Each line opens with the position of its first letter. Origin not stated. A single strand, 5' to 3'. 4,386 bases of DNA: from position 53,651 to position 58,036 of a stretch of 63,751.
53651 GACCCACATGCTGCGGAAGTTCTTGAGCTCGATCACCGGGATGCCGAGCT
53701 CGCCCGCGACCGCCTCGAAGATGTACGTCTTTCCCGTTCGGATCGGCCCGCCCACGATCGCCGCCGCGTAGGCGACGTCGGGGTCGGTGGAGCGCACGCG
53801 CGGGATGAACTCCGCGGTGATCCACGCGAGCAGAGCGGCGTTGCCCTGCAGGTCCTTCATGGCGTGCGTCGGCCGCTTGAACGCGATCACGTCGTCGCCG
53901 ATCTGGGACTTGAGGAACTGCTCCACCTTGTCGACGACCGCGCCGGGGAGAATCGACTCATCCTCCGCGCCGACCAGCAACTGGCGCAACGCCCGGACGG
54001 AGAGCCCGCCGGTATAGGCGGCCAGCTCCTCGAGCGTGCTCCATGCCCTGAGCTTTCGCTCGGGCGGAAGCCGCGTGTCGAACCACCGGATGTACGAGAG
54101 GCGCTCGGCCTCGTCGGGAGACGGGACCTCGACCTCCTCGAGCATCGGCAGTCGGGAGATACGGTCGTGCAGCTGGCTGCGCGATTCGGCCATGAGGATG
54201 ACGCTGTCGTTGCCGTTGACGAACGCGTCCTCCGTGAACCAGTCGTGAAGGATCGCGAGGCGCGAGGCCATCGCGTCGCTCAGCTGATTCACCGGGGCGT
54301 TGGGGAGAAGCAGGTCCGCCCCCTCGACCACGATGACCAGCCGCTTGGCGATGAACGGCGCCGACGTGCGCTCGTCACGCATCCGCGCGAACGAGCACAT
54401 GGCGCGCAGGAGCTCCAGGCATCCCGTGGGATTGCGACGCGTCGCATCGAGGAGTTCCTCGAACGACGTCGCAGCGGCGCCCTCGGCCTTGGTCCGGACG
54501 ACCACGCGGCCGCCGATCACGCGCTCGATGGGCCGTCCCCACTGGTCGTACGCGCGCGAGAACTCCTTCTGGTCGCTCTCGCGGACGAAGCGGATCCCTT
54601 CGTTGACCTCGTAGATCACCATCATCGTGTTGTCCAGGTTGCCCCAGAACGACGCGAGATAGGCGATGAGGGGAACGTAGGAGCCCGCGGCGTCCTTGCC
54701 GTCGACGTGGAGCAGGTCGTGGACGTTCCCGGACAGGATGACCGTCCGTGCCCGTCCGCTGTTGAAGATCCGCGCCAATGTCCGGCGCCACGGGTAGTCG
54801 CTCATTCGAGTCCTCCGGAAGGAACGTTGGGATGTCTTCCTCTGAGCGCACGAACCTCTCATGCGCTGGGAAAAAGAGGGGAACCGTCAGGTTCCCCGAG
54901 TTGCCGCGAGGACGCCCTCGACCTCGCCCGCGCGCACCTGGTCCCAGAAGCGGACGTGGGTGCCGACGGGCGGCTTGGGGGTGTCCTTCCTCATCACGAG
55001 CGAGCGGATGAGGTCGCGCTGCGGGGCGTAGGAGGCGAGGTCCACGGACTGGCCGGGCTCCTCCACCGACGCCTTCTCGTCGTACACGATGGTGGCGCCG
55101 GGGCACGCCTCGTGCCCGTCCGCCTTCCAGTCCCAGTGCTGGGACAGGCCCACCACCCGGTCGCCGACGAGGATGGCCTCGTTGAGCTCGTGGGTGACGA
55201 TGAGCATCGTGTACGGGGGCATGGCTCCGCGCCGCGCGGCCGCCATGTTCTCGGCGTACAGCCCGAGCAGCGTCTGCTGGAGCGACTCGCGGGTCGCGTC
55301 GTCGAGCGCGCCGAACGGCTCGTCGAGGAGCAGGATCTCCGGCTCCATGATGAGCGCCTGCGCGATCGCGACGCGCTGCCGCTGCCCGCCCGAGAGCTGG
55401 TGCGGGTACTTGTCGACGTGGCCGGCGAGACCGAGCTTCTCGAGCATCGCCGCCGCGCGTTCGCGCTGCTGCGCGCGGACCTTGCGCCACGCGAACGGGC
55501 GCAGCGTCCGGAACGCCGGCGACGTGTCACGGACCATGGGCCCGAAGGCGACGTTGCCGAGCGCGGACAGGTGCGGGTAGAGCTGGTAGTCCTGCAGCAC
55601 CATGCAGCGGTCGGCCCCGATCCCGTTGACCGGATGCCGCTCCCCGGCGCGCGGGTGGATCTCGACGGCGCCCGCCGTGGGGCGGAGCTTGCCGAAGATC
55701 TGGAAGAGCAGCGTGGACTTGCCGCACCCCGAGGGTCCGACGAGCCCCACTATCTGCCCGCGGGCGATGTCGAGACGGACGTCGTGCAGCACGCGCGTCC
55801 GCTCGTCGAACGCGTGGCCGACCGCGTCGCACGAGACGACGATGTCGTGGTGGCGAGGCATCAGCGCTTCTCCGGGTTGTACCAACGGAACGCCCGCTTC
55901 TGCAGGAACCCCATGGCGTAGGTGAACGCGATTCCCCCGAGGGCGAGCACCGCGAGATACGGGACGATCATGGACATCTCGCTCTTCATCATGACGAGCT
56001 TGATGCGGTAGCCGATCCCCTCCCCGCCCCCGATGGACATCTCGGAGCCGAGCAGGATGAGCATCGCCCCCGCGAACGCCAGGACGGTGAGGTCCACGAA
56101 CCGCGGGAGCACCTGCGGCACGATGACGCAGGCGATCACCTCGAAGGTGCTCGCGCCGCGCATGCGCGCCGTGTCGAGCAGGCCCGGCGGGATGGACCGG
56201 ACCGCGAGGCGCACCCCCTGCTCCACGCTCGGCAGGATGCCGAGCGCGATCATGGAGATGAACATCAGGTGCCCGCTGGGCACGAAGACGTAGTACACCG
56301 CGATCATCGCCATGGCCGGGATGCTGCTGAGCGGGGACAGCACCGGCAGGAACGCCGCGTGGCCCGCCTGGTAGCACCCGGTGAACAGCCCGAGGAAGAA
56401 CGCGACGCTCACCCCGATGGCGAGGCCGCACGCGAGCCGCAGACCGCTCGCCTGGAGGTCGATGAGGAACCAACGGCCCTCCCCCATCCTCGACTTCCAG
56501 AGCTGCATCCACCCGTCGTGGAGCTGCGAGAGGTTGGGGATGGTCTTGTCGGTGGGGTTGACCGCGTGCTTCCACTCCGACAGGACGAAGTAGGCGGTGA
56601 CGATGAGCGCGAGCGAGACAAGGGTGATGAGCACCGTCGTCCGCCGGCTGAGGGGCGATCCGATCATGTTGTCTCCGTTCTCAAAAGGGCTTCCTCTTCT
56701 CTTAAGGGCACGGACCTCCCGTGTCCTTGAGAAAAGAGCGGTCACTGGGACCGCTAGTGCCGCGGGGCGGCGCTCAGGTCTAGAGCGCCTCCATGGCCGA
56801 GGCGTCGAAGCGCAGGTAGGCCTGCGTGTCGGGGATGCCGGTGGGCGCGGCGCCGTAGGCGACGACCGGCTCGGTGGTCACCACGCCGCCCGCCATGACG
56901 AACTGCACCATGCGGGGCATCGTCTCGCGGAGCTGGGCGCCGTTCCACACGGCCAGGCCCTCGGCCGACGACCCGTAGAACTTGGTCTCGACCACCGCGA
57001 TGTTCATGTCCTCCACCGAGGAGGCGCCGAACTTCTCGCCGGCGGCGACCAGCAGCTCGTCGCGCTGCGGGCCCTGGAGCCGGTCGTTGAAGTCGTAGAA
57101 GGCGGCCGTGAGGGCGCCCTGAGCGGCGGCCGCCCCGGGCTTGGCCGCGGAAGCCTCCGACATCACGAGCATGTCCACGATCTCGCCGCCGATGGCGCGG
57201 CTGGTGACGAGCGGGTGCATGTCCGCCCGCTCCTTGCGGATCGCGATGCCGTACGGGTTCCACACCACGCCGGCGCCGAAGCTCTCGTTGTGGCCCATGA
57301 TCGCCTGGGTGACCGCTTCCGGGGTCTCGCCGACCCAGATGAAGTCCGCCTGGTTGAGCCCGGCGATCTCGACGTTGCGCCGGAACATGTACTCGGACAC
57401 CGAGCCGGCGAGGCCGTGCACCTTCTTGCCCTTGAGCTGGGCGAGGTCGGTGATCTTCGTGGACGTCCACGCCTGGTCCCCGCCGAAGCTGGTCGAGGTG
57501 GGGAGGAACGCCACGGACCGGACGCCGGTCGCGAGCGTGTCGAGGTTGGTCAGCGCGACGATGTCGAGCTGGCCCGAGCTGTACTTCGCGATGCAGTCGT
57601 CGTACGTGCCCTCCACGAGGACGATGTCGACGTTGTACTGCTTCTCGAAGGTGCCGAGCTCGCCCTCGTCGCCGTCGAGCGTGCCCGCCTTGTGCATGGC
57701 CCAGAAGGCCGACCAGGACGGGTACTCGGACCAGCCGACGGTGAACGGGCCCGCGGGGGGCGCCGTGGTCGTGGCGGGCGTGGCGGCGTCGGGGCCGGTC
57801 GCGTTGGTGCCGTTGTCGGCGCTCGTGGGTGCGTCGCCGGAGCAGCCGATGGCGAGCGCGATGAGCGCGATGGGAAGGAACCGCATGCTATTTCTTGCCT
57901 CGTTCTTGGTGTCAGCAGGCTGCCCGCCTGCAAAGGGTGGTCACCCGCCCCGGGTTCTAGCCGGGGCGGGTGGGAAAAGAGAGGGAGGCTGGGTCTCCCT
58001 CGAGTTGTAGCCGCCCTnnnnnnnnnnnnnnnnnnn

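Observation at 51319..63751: Co-directional ~12.4-kb high-GC envelope cluster with an unfamiliar gene combination (top candidate for an undescribed system)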

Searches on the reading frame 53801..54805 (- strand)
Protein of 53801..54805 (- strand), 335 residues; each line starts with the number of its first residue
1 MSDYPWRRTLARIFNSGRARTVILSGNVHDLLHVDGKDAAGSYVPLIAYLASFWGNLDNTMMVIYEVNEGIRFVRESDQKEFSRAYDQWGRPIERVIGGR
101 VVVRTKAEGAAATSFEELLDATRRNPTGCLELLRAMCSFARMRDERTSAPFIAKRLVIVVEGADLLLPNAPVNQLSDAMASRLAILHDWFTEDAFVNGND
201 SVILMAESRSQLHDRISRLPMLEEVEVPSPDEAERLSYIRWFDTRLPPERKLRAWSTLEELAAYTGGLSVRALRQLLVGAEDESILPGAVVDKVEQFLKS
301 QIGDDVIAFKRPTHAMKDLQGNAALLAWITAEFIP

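Call 47: search_solved_structures(query=A6, max_evalue=10, show_alignments=2)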
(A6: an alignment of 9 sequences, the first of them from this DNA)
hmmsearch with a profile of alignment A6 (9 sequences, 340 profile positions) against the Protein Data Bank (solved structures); distinct sequences matched with E-value up to 10: 3.
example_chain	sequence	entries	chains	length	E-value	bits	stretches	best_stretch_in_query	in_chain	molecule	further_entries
4lgm_A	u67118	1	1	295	0.054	15.7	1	228-284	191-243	Vps4 AAA ATPase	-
4d82_A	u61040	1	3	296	0.22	13.7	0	229-284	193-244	AAA ATPase, central domain protein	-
4d80_A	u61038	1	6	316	0.25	13.5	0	229-284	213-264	AAA ATPASE, CENTRAL DOMAIN PROTEIN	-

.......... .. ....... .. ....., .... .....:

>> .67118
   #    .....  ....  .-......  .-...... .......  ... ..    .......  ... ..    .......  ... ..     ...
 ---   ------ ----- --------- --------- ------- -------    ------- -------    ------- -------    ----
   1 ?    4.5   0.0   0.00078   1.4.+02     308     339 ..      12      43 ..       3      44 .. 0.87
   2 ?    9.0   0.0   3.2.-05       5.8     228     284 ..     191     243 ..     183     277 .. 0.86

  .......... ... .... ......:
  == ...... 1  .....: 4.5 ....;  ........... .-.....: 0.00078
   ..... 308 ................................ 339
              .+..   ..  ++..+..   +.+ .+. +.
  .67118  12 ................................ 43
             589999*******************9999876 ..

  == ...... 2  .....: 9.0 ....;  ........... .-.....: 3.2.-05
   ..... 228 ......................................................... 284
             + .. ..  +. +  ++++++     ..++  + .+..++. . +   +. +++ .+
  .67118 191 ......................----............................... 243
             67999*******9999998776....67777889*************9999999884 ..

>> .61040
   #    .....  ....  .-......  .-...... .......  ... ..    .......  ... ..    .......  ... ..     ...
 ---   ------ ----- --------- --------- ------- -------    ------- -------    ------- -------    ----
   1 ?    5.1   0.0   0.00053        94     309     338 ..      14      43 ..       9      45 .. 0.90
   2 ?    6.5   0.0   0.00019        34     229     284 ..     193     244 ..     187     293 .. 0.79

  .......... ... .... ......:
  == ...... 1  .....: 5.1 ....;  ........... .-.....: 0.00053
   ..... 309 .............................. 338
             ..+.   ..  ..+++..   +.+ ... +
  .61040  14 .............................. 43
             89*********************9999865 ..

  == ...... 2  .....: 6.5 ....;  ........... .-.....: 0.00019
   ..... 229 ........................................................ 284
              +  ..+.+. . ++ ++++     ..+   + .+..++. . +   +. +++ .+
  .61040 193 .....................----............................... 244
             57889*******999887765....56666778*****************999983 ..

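Call 88: search_protein_representatives(protein=window:53801-54805:-)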
Query: 335 residues. Proteins with E-value up to 0.001 (for the whole library): 461; up to 1e-10: 162; up to 1e-30: 70. The best 150 are listed.
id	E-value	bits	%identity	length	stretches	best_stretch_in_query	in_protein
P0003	1.5e-103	362.7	56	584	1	4-335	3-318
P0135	7.4e-67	242.2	43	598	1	3-335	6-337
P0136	2.3e-65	237.3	40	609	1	5-335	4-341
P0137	4.3e-65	236.4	36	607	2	3-335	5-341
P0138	6.8e-65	235.7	42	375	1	10-335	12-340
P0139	1.0e-64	235.1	41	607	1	3-330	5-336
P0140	2.7e-64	233.7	42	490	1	3-335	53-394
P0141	5.0e-63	229.6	36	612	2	4-335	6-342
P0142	2.8e-61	223.8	41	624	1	3-332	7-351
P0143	7.5e-61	222.4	36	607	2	3-335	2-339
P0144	2.0e-60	221.1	40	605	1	1-329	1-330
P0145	2.6e-60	220.6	36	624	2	3-330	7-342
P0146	5.2e-59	216.4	37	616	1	3-335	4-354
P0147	5.1e-56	206.6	39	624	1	9-335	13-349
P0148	4.8e-55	203.3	36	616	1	3-321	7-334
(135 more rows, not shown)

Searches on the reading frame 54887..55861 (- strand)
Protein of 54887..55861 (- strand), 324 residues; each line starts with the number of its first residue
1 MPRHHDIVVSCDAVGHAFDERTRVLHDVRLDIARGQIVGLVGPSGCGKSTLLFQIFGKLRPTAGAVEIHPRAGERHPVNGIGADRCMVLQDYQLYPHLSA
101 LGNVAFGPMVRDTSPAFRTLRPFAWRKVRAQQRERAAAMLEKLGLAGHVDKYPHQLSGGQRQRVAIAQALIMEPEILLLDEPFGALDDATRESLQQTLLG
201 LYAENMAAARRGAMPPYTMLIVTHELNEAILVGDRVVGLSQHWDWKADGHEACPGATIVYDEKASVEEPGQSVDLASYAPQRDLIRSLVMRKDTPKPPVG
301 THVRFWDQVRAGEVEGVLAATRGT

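Call 4: search_protein_families(library=pfam, max_evalue=0.01, proteins=[window:54890-55861:-])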
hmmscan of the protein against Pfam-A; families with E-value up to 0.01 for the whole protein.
seq(324 aa): 4 families
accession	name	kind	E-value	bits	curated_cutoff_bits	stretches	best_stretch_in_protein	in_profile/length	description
PF00005.33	ABC_tran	-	2.7e-32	112.7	25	1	25-183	1-136/137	ABC transporter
PF00931.28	NB-ARC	-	0.0017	18.1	23.5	1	36-61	19-44/248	NB-ARC domain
PF03193.22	RsgA_GTPase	-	0.002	18.4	30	1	32-72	104-143/174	RsgA GTPase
PF13191.12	AAA_16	-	0.0069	17.3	32.6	0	31-67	18-57/167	AAA ATPase domain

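Call 20: search_protein_families(library=padloc, max_evalue=0.01, proteins=[window:54887-55861:-])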
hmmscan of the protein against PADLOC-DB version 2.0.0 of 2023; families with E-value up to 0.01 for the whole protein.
window:54887-55861:- (324 aa): 2 families
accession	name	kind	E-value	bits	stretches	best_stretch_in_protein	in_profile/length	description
PDLC04135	mad3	-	4.6e-29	100.1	2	144-241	252-339/374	mads_3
PDLC04140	mad8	-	6.7e-09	33.7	1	19-188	11-206/314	mads_8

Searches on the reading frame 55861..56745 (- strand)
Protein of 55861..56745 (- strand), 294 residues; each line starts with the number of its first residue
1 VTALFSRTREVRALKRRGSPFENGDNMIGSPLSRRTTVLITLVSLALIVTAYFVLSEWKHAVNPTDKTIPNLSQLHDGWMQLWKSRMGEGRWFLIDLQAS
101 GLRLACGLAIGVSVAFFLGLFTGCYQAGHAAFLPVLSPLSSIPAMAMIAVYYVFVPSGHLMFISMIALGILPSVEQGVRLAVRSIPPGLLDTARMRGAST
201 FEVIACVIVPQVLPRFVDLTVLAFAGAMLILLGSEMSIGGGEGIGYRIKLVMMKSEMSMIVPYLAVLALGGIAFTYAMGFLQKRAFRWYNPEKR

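Call 4: search_protein_families(library=pfam, max_evalue=0.01, proteins=[window:55864-56745:-])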
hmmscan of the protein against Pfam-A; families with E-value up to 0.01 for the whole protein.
seq(294 aa): 1 family
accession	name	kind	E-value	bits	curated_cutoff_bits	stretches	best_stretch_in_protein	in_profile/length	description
PF00528.27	BPD_transp_1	-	7.2e-11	42.6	26.4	1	117-284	3-177/184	Binding-protein-dependent transport system inner membrane component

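Call 5: search_protein_families(library=ncbifam, max_evalue=0.01, proteins=[window:55861-56745:-])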
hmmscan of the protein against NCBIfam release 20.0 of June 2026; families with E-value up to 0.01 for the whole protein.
window:55861-56745:- (294 aa): 11 families
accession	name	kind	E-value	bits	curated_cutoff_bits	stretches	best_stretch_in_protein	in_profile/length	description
NF040733.1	ABC_perm_U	equivalog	2.1e-12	47.1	295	1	48-288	12-248/251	ABC transporter permease subunit SaoP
NF008470.0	PRK11365.1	equivalog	2.7e-10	40.1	347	1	95-288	60-252/263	aliphatic sulfonate ABC transporter permease SsuC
TIGR01183.1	ntrB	equivalog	2.7e-06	27.2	209.05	1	90-272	12-193/202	nitrate ABC transporter permease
NF007545.0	PRK10160.1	equivalog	3.9e-05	23.2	342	1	37-290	23-272/275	taurine ABC transporter permease TauC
TIGR01097.1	PhnE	equivalog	0.00016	21.2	216.7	1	43-226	8-194/252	phosphonate ABC transporter, permease protein PhnE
NF011691.0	PRK15111.1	equivalog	0.00017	21.2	379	1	113-228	111-228/296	putrescine export ABC transporter permease SapC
NF006939.0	PRK09421.1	equivalog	0.00021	20.8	262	1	171-228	105-162/230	molybdate ABC transporter permease subunit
NF008049.0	PRK10782.1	subfamily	0.00031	20.5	212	1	163-257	93-188/217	methionine ABC transporter permease MetI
TIGR01581.1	Mo_ABC_porter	hypoth_equivalog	0.0013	18.3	210.3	1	178-263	122-211/225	ABC transporter permease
TIGR02141.1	modB_ABC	equivalog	0.0023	17.6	182.6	1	170-227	91-148/208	molybdate ABC transporter permease subunit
TIGR02139.1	permease_CysT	equivalog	0.0076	15.9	246.1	0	153-228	129-201/265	sulfate ABC transporter permease subunit CysT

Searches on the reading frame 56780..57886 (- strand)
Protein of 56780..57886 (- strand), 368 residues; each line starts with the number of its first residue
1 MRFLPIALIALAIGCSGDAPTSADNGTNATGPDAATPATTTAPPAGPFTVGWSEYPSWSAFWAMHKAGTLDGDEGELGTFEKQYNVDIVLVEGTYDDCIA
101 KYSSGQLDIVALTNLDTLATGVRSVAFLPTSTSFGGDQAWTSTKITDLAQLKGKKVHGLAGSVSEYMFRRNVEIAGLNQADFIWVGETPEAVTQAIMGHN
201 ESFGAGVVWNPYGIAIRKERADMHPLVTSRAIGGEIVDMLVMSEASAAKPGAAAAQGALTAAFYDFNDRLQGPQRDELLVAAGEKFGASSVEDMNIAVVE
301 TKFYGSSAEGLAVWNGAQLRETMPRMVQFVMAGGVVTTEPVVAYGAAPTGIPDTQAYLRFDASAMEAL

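Call 4: search_protein_families(library=pfam, max_evalue=0.01, proteins=[window:56783-57886:-])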
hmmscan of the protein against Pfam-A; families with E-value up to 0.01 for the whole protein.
seq(368 aa): 1 family
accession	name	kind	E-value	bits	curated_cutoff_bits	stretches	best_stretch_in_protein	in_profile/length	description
PF09084.16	NMT1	-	0.0029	18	20.5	1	138-222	78-162/216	NMT1/THI5 like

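Call 5: search_protein_families(library=ncbifam, max_evalue=0.01, proteins=[window:56780-57886:-])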
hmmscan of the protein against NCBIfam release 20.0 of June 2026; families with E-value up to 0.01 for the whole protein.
window:56780-57886:- (368 aa): 3 families
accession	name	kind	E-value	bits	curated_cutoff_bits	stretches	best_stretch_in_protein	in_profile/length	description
TIGR03427.1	ABC_peri_uca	equivalog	1.5e-29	103.2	333.9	1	48-337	4-286/328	putative urea ABC transporter substrate-binding protein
TIGR01728.1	SsuA_fam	subfamily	1.5e-07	30.9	163.5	1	78-250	21-198/290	aliphatic sulfonate ABC transporter substrate-binding protein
NF008588.0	PRK11553.1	subfamily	0.0011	17.9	299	1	144-216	120-190/319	aliphatic sulfonate ABC transporter substrate-binding protein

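Call 20: search_protein_families(library=padloc, max_evalue=0.01, proteins=[window:56780-57886:-])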
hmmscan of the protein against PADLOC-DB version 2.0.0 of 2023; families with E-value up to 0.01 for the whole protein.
window:56780-57886:- (368 aa): 0 families

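Call 80: search_solved_structures(query=window:56780-57886:-, max_evalue=0.01)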
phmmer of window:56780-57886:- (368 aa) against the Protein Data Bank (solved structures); distinct sequences matched with E-value up to 0.01: 0.
